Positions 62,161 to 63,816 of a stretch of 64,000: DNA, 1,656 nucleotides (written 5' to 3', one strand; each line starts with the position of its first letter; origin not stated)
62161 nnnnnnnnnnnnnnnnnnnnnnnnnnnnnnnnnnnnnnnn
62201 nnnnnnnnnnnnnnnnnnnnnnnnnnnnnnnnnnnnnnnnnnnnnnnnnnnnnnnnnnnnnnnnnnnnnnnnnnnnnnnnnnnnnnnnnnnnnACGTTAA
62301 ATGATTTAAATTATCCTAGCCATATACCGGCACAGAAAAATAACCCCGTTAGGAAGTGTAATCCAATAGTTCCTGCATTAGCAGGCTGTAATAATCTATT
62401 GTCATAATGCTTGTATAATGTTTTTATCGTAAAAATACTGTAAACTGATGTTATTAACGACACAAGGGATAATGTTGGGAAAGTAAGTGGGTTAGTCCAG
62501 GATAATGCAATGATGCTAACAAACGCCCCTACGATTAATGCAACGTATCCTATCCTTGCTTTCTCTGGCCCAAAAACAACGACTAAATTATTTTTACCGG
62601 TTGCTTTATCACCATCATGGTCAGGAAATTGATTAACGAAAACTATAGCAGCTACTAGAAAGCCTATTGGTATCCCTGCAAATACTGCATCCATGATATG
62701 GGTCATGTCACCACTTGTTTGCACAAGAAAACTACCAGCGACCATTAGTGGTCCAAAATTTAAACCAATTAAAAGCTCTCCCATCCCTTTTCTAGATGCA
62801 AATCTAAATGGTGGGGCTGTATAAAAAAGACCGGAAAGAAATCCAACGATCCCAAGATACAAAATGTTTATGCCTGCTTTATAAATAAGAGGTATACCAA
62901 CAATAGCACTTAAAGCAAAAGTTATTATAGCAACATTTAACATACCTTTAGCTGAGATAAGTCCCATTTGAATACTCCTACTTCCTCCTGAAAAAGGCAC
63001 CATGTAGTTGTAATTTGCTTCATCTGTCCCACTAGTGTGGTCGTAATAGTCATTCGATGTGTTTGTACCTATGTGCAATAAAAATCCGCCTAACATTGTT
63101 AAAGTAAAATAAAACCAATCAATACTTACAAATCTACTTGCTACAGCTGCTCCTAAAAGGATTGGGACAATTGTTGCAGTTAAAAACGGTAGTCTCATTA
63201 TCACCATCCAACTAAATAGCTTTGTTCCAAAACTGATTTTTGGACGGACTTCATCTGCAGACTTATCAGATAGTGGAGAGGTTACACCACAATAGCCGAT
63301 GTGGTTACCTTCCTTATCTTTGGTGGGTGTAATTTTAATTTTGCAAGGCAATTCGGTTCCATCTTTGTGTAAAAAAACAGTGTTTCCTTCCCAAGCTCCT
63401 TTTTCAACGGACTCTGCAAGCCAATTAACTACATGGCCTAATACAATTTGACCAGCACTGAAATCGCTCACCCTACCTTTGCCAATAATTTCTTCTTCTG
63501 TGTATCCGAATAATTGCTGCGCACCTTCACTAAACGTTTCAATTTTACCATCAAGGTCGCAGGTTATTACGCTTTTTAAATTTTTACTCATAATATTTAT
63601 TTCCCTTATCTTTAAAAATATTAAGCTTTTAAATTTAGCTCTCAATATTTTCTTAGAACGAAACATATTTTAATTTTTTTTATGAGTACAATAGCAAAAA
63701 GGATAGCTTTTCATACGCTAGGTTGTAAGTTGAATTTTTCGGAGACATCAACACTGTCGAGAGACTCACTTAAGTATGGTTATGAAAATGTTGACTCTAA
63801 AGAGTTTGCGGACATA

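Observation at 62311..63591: PAS sensor domain fused to a MenA-type membrane prenyltransferase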

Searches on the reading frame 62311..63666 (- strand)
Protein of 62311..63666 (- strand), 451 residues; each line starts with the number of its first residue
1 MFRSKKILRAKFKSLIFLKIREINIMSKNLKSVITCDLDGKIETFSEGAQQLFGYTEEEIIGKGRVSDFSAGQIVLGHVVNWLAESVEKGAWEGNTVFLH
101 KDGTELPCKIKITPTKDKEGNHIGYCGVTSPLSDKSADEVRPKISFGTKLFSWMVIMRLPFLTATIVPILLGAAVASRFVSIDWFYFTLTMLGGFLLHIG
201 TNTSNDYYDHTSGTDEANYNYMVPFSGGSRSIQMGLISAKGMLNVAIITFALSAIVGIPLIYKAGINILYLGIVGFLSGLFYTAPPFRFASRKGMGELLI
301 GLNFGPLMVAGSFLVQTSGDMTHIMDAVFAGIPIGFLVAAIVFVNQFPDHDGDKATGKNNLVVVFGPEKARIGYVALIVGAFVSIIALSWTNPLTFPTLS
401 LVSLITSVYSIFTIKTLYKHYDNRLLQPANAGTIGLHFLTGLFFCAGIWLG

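Call 3: search_protein_families(library=pfam, proteins=[window:62311-63666:-], max_evalue=0.01)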
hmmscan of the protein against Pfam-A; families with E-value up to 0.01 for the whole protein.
window:62311-63666:- (451 aa): 5 families
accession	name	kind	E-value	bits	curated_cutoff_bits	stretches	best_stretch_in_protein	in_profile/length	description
PF01040.23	UbiA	-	1.2e-30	107.1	34.2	1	166-421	2-239/250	UbiA prenyltransferase family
PF13426.13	PAS_9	-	3.6e-12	46.9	27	1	32-126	3-95/103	PAS domain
PF00989.32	PAS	-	1.3e-06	28.8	22.6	1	33-128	14-109/113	PAS fold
PF08447.18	PAS_3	-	1.1e-05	26.1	25.6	1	44-128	3-88/89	PAS fold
PF08448.16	PAS_4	-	0.00085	20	23.1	1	33-133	8-106/110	PAS fold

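Call 4: search_protein_families(library=ncbifam, proteins=[window:62311-63666:-], max_evalue=0.01)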
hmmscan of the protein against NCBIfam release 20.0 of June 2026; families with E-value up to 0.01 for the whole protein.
window:62311-63666:- (451 aa): 22 families
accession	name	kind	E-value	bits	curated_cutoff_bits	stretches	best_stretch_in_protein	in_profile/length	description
NF004751.0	PRK06080.1-3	equivalog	5e-44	151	264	1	151-449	11-294/296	1,4-dihydroxy-2-naphthoate polyprenyltransferase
NF004749.0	PRK06080.1-1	equivalog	1.4e-36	126.2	277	1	136-449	5-306/311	1,4-dihydroxy-2-naphthoate polyprenyltransferase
TIGR02235.1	menA_cyano-plnt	equivalog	3.6e-32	111.8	225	1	153-448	2-283/285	2-carboxy-1,4-naphthoquinone phytyltransferase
NF004750.0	PRK06080.1-2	equivalog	1.1e-29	103.7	346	1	151-449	7-299/301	1,4-dihydroxy-2-naphthoate polyprenyltransferase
NF009926.0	PRK13387.1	equivalog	5.7e-27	94.6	316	1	156-416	9-278/317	1,4-dihydroxy-2-naphthoate polyprenyltransferase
TIGR00751.1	menA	equivalog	5.9e-27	94.8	102.15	1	162-443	5-280/284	1,4-dihydroxy-2-naphthoate octaprenyltransferase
NF004617.0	PRK05951.1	equivalog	1.2e-26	93.6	239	1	167-449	31-298/306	prenyltransferase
NF004753.0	PRK06080.1-5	equivalog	5.8e-21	75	555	1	154-450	15-305/312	1,4-dihydroxy-2-naphthoate polyprenyltransferase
NF004754.0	PRK06080.1-6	equivalog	3.4e-20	72.6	522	1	152-450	11-303/308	1,4-dihydroxy-2-naphthoate polyprenyltransferase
NF004752.0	PRK06080.1-4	subfamily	2.2e-19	70.2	289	1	161-419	14-268/300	1,4-dihydroxy-2-naphthoate polyprenyltransferase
NF005742.0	PRK07566.1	equivalog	2.3e-11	43.4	313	1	188-388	69-253/315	chlorophyll synthase ChlG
TIGR00229.1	sensory_box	domain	3.5e-10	40.1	22.9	1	28-129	13-113/126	PAS domain S-box protein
NF009523.0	PRK12884.1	equivalog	3.7e-10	39.4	269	1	153-413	7-245/279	prenyltransferase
TIGR01476.1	chlor_syn_BchG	subfamily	4.9e-10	39.3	212.3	1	183-409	35-246/283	(bacterio)chlorophyll synthase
NF009058.0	PRK12392.1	subfamily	1.3e-07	31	494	1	165-418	28-273/333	bacteriochlorophyll c synthase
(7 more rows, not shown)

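Call 6: find_homologous_proteins(query=window:62311-63591:-)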
Query window:62311-63591:- (426 aa): 2858 proteins with E <= 0.001 among 8000 candidates; the best 120 are listed.
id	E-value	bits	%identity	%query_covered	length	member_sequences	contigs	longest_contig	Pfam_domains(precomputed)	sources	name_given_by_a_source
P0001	7.3e-282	953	99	100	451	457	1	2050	PF08447.19,PF13426.14,PF01040.24,PF00989.32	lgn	-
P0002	1.0e-261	886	91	100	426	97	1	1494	PF08447.19,PF13426.14,PF01040.24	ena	-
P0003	6.7e-260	880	90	100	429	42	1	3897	PF08447.19,PF13426.14,PF01040.24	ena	-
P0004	2.3e-259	878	90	100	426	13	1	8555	PF13426.14,PF01040.24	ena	-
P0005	5.7e-259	877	90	100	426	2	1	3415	PF08447.19,PF13426.14,PF01040.24,PF00989.32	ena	-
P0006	1.8e-258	876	89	100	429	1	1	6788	PF08447.19,PF13426.14,PF01040.24,PF00989.32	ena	-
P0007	1.4e-257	873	90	100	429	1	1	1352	PF08447.19,PF13426.14,PF01040.24,PF00989.32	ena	-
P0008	4.5e-257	871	89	100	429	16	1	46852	PF08447.19,PF13426.14,PF01040.24,PF00989.32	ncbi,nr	ncbi:MAG: hypothetical protein CBD77_00815 [bacterium TMED217]|nr:MAG: hypothetical protein CBD77_00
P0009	6.2e-254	861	89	100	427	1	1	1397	PF08447.19,PF13426.14,PF01040.24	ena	-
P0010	2.4e-253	859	89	100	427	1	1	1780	PF08447.19,PF13426.14,PF01040.24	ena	-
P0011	1.4e-252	856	88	100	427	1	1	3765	PF08447.19,PF13426.14,PF01040.24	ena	-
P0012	2.5e-252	855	88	100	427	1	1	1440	PF08447.19,PF13426.14,PF01040.24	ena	-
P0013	3.3e-252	855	88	100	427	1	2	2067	PF08447.19,PF13426.14,PF01040.24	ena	-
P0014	3.9e-252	855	88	100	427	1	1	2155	PF08447.19,PF13426.14,PF01040.24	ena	-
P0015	6.9e-252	854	88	100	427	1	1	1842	PF08447.19,PF13426.14,PF01040.24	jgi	-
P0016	7.6e-252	854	87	100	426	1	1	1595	PF08447.19,PF13426.14,PF01040.24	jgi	-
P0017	8.4e-252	854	88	100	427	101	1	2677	PF08447.19,PF13426.14,PF01040.24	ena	-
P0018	1.4e-251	853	87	100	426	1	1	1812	PF08447.19,PF13426.14,PF01040.24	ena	-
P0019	1.5e-251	853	88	100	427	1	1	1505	PF08447.19,PF13426.14,PF01040.24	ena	-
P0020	4.0e-251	851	88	100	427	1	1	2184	PF08447.19,PF13426.14,PF01040.24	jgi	-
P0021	4.5e-251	851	88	100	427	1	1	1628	PF08447.19,PF13426.14,PF01040.24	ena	-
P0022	1.2e-250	850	86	100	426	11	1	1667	PF08447.19,PF13426.14,PF01040.24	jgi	-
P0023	2.5e-250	849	87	100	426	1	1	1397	PF08447.19,PF13426.14,PF01040.24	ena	-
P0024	2.8e-250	849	87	100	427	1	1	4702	PF08447.19,PF13426.14,PF01040.24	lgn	-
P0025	2.9e-250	848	88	100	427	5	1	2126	PF08447.19,PF13426.14,PF01040.24,PF00989.32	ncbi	-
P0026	3.1e-250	848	86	100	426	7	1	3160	PF08447.19,PF13426.14,PF01040.24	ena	-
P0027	3.9e-250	848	86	100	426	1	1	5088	PF08447.19,PF13426.14,PF01040.24,PF00989.32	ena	-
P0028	9.0e-250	847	87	100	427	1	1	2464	PF08447.19,PF13426.14,PF01040.24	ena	-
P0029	9.4e-250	847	87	100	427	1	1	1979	PF08447.19,PF13426.14,PF01040.24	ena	-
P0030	1.8e-249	846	86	100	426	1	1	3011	PF08447.19,PF13426.14,PF01040.24,PF00989.32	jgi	-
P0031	1.8e-249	846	87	100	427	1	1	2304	PF08447.19,PF13426.14,PF01040.24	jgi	-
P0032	2.0e-249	846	86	100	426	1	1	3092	PF08447.19,PF13426.14,PF01040.24,PF00989.32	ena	-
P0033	3.5e-249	845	87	100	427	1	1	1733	PF08447.19,PF13426.14,PF01040.24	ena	-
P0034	5.7e-249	844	87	100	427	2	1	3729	PF08447.19,PF13426.14,PF01040.24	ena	-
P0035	6.7e-249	844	87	100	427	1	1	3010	PF08447.19,PF13426.14,PF01040.24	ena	-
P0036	1.1e-248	843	86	100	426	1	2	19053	PF08447.19,PF13426.14,PF01040.24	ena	-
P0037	1.7e-248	843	87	100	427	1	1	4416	PF08447.19,PF13426.14,PF01040.24,PF00989.32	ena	-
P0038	2.1e-248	842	87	100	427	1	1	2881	PF08447.19,PF13426.14,PF01040.24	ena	-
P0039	2.9e-248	842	87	100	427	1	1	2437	PF08447.19,PF13426.14,PF01040.24,PF00989.32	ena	-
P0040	3.1e-248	842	87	100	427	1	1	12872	PF08447.19,PF13426.14,PF01040.24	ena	-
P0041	4.4e-248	841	87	100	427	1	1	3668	PF08447.19,PF13426.14,PF01040.24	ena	-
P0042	5.6e-248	841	87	100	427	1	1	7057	PF08447.19,PF13426.14,PF01040.24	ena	-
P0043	5.9e-248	841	87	100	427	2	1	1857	PF08447.19,PF13426.14,PF01040.24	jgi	-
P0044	6.4e-248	841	86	100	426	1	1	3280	PF08447.19,PF13426.14,PF01040.24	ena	-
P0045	1.6e-247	839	85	100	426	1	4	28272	PF08447.19,PF13426.14,PF01040.24,PF00989.32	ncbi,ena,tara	tara:strand:+ start:425 stop:1705 length:1281 start_codon:yes stop_codon:yes gene_type:complete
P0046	4.5e-245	831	85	100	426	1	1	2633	PF08447.19,PF13426.14,PF01040.24,PF00989.32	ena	-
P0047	6.3e-245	831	85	100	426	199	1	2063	PF08447.19,PF13426.14,PF01040.24,PF00989.32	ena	-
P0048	6.8e-245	831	84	100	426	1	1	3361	PF08447.19,PF13426.14,PF01040.24,PF00989.32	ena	-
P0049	9.9e-245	830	84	100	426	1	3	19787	PF08447.19,PF13426.14,PF01040.24,PF00989.32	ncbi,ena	-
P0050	1.1e-244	830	84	100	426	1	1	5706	PF08447.19,PF13426.14,PF01040.24,PF00989.32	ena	-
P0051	1.3e-244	830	84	100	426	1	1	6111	PF08447.19,PF13426.14,PF01040.24,PF00989.32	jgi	-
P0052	1.5e-244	830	84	100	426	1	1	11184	PF08447.19,PF13426.14,PF01040.24,PF00989.32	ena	-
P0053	1.6e-244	830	84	100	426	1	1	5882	PF08447.19,PF13426.14,PF01040.24,PF00989.32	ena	-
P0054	5.4e-244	828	84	100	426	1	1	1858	PF08447.19,PF13426.14,PF01040.24,PF00989.32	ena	-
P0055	1.5e-243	826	84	100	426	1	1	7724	PF08447.19,PF13426.14,PF01040.24,PF00989.32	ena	-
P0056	2.4e-243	826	84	100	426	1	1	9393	PF08447.19,PF13426.14,PF01040.24,PF00989.32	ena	-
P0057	2.5e-243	826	84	100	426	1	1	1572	PF08447.19,PF13426.14,PF01040.24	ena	-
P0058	4.4e-243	825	84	100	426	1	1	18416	PF08447.19,PF13426.14,PF01040.24,PF00989.32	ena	-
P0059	7.8e-243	824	84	100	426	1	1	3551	PF08447.19,PF13426.14,PF01040.24,PF00989.32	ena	-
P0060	1.2e-242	823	84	100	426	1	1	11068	PF08447.19,PF13426.14,PF01040.24,PF00989.32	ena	-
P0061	2.7e-242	822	84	100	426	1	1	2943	PF08447.19,PF13426.14,PF01040.24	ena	-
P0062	3.7e-242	822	83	100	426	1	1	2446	PF08447.19,PF13426.14,PF01040.24,PF00989.32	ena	-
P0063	4.1e-242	822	84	100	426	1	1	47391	PF08447.19,PF13426.14,PF01040.24,PF00989.32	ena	-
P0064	6.3e-242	821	84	100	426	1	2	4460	PF08447.19,PF13426.14,PF01040.24,PF00989.32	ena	-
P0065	8.5e-242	821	83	100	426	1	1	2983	PF08447.19,PF13426.14,PF01040.24,PF00989.32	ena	-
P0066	1.3e-241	820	84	100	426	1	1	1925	PF08447.19,PF13426.14,PF01040.24,PF00989.32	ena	-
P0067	1.4e-241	820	84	100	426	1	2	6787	PF08447.19,PF13426.14,PF01040.24,PF00989.32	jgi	jgi:1,4-dihydroxy-2-naphthoate octaprenyltransferase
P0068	1.4e-241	820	83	100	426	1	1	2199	PF08447.19,PF13426.14,PF01040.24,PF00989.32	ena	-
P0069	2.2e-241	819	83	100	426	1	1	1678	PF08447.19,PF13426.14,PF01040.24,PF00989.32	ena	-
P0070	2.8e-241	819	83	100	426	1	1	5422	PF08447.19,PF13426.14,PF01040.24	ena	-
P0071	2.9e-241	819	83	100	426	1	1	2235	PF08447.19,PF13426.14,PF01040.24,PF00989.32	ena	-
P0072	4.1e-241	818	83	100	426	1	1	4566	PF08447.19,PF13426.14,PF01040.24,PF00989.32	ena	-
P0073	4.1e-241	818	83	100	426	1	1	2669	PF08447.19,PF13426.14,PF01040.24,PF00989.32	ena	-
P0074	6.8e-241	818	83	100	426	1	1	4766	PF08447.19,PF13426.14,PF01040.24,PF00989.32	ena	-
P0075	7.7e-241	817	83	100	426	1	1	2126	PF08447.19,PF13426.14,PF01040.24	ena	-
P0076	8.4e-241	817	83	100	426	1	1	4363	PF08447.19,PF13426.14,PF01040.24,PF00989.32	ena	-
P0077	2.0e-240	816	83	100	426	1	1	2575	PF08447.19,PF13426.14,PF01040.24,PF00989.32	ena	-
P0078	3.9e-240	815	83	100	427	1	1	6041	PF08447.19,PF13426.14,PF01040.24,PF00989.32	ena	-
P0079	5.6e-240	815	83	100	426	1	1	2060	PF08447.19,PF13426.14,PF01040.24,PF00989.32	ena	-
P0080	6.1e-240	814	83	100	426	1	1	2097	PF08447.19,PF13426.14,PF01040.24,PF00989.32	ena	-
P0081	6.8e-240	814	83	100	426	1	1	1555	PF08447.19,PF13426.14,PF01040.24,PF00989.32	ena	-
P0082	9.1e-240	814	83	100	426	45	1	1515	PF08447.19,PF13426.14,PF01040.24,PF00989.32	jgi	-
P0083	1.5e-238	810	82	100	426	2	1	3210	PF08447.19,PF13426.14,PF01040.24,PF00989.32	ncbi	-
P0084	3.0e-238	809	82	100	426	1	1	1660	PF08447.19,PF13426.14,PF01040.24,PF08448.17,PF00989.32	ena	-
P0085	4.3e-238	808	82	100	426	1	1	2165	PF08447.19,PF13426.14,PF01040.24,PF00989.32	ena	-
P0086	2.5e-237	806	82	100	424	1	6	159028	PF08447.19,PF13426.14,PF01040.24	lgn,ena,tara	tara:strand:- start:954 stop:2228 length:1275 start_codon:yes stop_codon:yes gene_type:complete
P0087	3.8e-237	805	82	100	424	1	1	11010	PF08447.19,PF13426.14,PF01040.24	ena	-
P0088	4.4e-237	805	82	100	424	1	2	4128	PF08447.19,PF13426.14,PF01040.24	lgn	-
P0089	5.6e-237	805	82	100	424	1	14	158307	PF08447.19,PF13426.14,PF01040.24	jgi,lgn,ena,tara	jgi:1,4-dihydroxy-2-naphthoate octaprenyltransferase|tara:strand:- start:918 stop:2192 length:1275 s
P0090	7.6e-237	804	82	100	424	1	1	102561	PF08447.19,PF13426.14,PF01040.24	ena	-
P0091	9.1e-237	804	82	100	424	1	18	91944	PF08447.19,PF13426.14,PF01040.24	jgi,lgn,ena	jgi:1,4-dihydroxy-2-naphthoate octaprenyltransferase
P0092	9.5e-237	804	82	100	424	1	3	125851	PF08447.19,PF13426.14,PF01040.24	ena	-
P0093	1.1e-236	804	82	100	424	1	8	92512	PF08447.19,PF13426.14,PF01040.24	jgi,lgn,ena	jgi:1,4-dihydroxy-2-naphthoate octaprenyltransferase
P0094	1.2e-236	804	82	100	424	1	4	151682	PF08447.19,PF13426.14,PF01040.24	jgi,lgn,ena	jgi:1,4-dihydroxy-2-naphthoate octaprenyltransferase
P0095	1.6e-236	803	82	100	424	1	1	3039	PF08447.19,PF13426.14,PF01040.24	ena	-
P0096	1.6e-236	803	81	100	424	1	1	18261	PF08447.19,PF13426.14,PF01040.24,PF00989.32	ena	-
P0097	1.8e-236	803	82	100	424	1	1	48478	PF08447.19,PF13426.14,PF01040.24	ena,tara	tara:strand:+ start:12048 stop:13322 length:1275 start_codon:yes stop_codon:yes gene_type:complete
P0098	1.9e-236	803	82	100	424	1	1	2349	PF08447.19,PF13426.14,PF01040.24,PF00989.32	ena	-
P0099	2.0e-236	803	82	100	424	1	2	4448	PF08447.19,PF13426.14,PF01040.24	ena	-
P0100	2.1e-236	803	82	100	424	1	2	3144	PF08447.19,PF13426.14,PF01040.24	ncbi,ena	-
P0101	2.3e-236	803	82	100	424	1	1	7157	PF08447.19,PF13426.14,PF01040.24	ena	-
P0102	2.8e-236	802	82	100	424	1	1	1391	PF13426.14,PF01040.24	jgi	jgi:1,4-dihydroxy-2-naphthoate octaprenyltransferase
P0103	2.8e-236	802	82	100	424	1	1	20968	PF08447.19,PF13426.14,PF01040.24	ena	-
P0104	2.8e-236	802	82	100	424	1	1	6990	PF08447.19,PF13426.14,PF01040.24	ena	-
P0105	3.1e-236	802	82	100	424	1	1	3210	PF08447.19,PF13426.14,PF01040.24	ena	-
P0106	3.3e-236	802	82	100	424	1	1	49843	PF08447.19,PF13426.14,PF01040.24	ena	-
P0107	3.4e-236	802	82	100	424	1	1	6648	PF08447.19,PF13426.14,PF01040.24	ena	-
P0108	3.6e-236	802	82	100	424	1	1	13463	PF08447.19,PF13426.14,PF01040.24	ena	-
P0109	3.7e-236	802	82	100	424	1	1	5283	PF13426.14,PF01040.24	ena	-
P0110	3.8e-236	802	82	100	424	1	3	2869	PF08447.19,PF13426.14,PF01040.24,PF00989.32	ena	-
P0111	3.8e-236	802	82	100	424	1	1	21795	PF08447.19,PF13426.14,PF01040.24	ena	-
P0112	3.8e-236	802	82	100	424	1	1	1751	PF08447.19,PF13426.14,PF01040.24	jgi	-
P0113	4.4e-236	802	82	100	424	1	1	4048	PF08447.19,PF13426.14,PF01040.24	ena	-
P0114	4.6e-236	802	82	100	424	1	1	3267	PF13426.14,PF01040.24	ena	-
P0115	5.0e-236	802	82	100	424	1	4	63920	PF08447.19,PF13426.14,PF01040.24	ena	-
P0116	5.1e-236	802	82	100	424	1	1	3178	PF08447.19,PF13426.14,PF01040.24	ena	-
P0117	5.8e-236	801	82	100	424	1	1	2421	PF13426.14,PF01040.24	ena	-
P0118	6.6e-236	801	82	100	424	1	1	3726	PF08447.19,PF13426.14,PF01040.24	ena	-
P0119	6.9e-236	801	81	100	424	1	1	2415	PF08447.19,PF13426.14,PF01040.24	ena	-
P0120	7.3e-236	801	82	100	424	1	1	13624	PF08447.19,PF13426.14,PF01040.24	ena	-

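Call 9: find_related_loci(query=window:62311-63591:-, collection=genome_contigs, flank=8000)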
Query window:62311-63591:- (426 aa) in genome_contigs; peptide patterns used: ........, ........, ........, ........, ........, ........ (x = any residue, [..] = any of these).
94 stretches matched a pattern; 32 encode a relative of the query (tblastn E <= 1e-3); 31 distinct loci.
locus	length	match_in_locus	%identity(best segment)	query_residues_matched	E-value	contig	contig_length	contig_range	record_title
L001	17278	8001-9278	99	1-426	0e+0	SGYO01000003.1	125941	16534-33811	MAG: bacterium isolate MED-G177 Bacteria-MED-G177-C3, whole genome shotgun sequence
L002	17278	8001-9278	96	1-426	0e+0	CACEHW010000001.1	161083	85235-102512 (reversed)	uncultured Candidatus Marinimicrobia bacterium isolate AG-390-N21 genome assembly, contig: AG-390-N21_NODE_1, whole geno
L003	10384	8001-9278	91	1-426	0e+0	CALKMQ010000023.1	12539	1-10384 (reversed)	MAG: uncultured bacterium isolate S4_Bin_METABAT__266_1 genome assembly, contig: c_000000040191, whole genome shotgun se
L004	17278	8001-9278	91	1-426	0e+0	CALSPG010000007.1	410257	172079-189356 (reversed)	MAG: uncultured bacterium isolate B_MB92 genome assembly, contig: contig_24319_B_MB92, whole genome shotgun sequence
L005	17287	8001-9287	89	1-426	0e+0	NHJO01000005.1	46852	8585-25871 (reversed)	MAG: bacterium TMED217 isolate TMED217 MHASMcontig_231486, whole genome shotgun sequence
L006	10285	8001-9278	86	1-426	0e+0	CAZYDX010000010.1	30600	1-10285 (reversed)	MAG TPA_asm: uncultured bacterium isolate SRP077602_co4_128 genome assembly, contig: NODE_2371_length_30600_cov_10.62939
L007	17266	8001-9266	73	1-426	0e+0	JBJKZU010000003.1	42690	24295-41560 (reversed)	MAG: Candidatus Neomarinimicrobiota bacterium isolate LRMED-174 Marinisomatales-LRMED-174-C1108, whole genome shotgun se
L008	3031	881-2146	72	1-426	0e+0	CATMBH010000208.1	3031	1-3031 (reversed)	MAG: uncultured Candidatus Marinimicrobia bacterium isolate SRR3965592_bin.12_MetaWRAP_v1.3_MAG genome assembly, contig:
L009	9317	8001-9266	71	1-426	0e+0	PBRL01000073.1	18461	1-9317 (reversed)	MAG: Chloroflexota bacterium isolate NP954 24756, whole genome shotgun sequence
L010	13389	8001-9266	72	1-426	0e+0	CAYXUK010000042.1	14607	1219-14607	MAG TPA_asm: uncultured bacterium isolate SRP077602_co3_64 genome assembly, contig: NODE_6008_length_14607_cov_12.336449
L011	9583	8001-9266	73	1-426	0e+0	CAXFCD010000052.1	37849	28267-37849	MAG TPA_asm: uncultured bacterium isolate ERR599111_maxbin2_57 genome assembly, contig: ERZ841489.173893, whole genome s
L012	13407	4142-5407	71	1-426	0e+0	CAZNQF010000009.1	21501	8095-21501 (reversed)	MAG TPA_asm: uncultured bacterium isolate SRP092796_co3_722 genome assembly, contig: NODE_4068_length_21501_cov_4.278467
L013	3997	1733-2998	72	1-426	0e+0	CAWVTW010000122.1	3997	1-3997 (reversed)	MAG TPA_asm: uncultured bacterium isolate ERR3589574_maxbin2_7 genome assembly, contig: ERZ7462372.21607, whole genome s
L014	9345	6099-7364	72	1-426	0e+0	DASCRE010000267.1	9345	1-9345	MAG TPA_asm: Candidatus Neomarinimicrobiota bacterium isolate Fu_MAG_87 c_000001795625, whole genome shotgun sequence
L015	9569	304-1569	71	1-426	0e+0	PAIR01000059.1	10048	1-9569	MAG: Candidatus Neomarinimicrobiota bacterium isolate NAT211 61709, whole genome shotgun sequence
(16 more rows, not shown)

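Call 35: predict_structure(alignment_id=A1)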
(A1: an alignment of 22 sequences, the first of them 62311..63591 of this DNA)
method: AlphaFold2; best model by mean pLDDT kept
length: 426 residues; sequences in the alignment: 22
mean_pLDDT: 89.2   pTM: 0.85
mean pLDDT of the five models: 89.2, 88.6, 87.8, 87.5, 87.3
residues with pLDDT >= 90: 267; 70-90: 133; 50-70: 22; < 50: 4
segments of 3 or more residues with pLDDT < 50: none
pLDDT, mean of each block of 10 residues (from residue 1): 74 89 94 89 86 87 94 92 95 90 94 92 89 89 97 97 97 91 82 69 69 92 96 95 91 72 58 89 97 96 97 92 82 81 92 97 96 97 94 85 90 97 95
secondary structure, 60 per line:
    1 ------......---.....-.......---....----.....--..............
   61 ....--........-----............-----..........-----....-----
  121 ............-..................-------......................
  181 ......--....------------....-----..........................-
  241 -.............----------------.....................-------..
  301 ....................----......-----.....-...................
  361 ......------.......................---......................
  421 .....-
elements in order: E7-12 E16-20 H22-28 H32-35 H41-44 H47-64 E67-74 E80-91 E97-106 H112-115 H121-132 H134-151 H159-186 H189-192 H205-208 H214-239 H242-254 H271-291 H299-320 H325-330 H336-340 H342-366 H373-395 H399-425
